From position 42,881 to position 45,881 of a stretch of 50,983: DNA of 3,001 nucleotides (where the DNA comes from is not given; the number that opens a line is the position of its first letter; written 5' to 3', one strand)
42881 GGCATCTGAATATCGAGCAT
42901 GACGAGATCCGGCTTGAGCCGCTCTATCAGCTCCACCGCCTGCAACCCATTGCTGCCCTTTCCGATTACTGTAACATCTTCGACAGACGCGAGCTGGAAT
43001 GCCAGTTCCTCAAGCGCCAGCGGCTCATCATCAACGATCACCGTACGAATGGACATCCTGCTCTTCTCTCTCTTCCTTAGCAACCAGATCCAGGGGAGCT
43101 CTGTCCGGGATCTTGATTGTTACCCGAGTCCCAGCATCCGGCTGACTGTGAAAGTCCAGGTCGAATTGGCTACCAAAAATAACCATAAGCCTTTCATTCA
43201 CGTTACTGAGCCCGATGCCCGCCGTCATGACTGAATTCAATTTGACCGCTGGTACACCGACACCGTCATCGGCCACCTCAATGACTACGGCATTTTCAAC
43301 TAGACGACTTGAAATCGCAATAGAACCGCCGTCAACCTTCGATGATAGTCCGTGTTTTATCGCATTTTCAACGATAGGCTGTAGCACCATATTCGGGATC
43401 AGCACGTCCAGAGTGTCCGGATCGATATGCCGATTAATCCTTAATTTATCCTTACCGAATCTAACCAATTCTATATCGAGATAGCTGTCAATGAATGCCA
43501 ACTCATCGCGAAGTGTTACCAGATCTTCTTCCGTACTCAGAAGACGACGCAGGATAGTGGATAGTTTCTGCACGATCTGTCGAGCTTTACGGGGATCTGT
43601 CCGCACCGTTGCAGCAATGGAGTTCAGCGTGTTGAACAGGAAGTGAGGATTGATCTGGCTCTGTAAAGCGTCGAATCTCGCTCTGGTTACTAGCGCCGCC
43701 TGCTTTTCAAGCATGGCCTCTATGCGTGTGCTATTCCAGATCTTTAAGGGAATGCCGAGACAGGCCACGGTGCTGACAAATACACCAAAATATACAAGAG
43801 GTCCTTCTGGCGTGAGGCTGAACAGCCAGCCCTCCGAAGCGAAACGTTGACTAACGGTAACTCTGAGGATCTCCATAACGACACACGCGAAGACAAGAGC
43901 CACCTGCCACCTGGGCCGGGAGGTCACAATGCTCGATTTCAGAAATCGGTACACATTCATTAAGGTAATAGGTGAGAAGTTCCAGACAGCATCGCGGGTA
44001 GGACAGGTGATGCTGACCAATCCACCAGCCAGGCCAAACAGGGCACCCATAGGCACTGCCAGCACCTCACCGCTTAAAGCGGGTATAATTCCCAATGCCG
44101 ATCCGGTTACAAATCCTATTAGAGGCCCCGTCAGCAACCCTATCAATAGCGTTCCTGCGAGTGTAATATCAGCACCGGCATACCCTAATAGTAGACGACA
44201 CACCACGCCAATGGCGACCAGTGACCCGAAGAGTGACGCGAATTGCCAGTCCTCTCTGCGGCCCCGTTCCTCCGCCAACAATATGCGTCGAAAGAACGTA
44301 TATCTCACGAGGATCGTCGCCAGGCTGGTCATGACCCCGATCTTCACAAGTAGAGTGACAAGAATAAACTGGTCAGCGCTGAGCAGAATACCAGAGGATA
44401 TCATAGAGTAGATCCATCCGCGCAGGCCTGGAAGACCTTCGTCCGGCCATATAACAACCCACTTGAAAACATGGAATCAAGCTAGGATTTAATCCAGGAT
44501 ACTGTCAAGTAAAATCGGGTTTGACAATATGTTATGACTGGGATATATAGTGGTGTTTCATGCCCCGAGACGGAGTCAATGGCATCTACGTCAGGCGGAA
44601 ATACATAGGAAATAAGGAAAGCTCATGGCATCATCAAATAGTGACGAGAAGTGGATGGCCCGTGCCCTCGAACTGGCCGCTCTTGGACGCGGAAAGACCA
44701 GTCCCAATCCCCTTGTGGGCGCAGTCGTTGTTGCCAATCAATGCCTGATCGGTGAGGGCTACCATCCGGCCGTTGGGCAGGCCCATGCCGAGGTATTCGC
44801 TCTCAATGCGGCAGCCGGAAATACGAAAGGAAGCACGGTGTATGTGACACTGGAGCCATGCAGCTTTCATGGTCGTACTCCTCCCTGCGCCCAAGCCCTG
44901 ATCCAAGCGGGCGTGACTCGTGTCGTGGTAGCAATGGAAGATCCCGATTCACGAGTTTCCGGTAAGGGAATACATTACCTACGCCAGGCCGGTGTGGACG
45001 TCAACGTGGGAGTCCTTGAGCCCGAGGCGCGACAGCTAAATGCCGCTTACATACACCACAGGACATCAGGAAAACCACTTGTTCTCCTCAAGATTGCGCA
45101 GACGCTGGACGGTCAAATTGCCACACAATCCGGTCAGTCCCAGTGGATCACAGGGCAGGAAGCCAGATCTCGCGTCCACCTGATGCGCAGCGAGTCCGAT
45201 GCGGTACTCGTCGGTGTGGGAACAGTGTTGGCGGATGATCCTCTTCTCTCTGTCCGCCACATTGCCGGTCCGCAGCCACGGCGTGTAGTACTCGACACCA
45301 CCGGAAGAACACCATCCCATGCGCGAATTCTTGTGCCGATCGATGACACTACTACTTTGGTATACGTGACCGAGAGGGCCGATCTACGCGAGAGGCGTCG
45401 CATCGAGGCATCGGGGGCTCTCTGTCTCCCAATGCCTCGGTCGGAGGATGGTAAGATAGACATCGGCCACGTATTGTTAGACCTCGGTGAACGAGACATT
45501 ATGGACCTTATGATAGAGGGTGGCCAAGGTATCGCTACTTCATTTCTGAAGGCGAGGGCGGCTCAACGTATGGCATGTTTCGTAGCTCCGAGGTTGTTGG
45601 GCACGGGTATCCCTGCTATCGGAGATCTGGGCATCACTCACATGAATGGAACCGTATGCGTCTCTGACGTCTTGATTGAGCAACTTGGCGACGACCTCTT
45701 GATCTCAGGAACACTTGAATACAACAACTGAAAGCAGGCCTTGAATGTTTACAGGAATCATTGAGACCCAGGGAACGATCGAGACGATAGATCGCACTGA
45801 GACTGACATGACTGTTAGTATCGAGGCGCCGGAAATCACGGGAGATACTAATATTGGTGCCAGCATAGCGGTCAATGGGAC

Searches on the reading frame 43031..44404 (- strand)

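Call 9: search_protein_families(library=pfam, proteins=[window:43031-44404:-], max_evalue=0.0001)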
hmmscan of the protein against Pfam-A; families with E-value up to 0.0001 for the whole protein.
window:43031-44404:- (457 aa): 2 families
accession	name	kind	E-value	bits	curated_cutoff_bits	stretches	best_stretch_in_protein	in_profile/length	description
PF06580.19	His_kinase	-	2e-27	95.7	25.2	1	242-318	1-79/81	Histidine kinase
PF02518.31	HATPase_c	-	8.4e-12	46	26.4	1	339-434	8-109/111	Histidine kinase-, DNA gyrase B-, and HSP90-like ATPase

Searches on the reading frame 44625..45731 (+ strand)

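Call 9: search_protein_families(library=pfam, proteins=[window:44625-45731:+], max_evalue=0.0001)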
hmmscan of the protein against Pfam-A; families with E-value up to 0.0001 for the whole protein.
window:44625-45731:+ (368 aa): 3 families
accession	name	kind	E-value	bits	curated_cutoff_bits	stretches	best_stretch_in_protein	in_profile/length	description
PF01872.23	RibD_C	-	1.4e-45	156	24.1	1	151-359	1-196/197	RibD C-terminal domain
PF00383.29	dCMP_cyt_deam_1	-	2.7e-19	69.4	25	1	5-104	2-102/102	Cytidine and deoxycytidylate deaminase zinc-binding region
PF14437.12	MafB19-deam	-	1.6e-13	51.2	27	1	6-118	2-115/142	MafB19-like deaminase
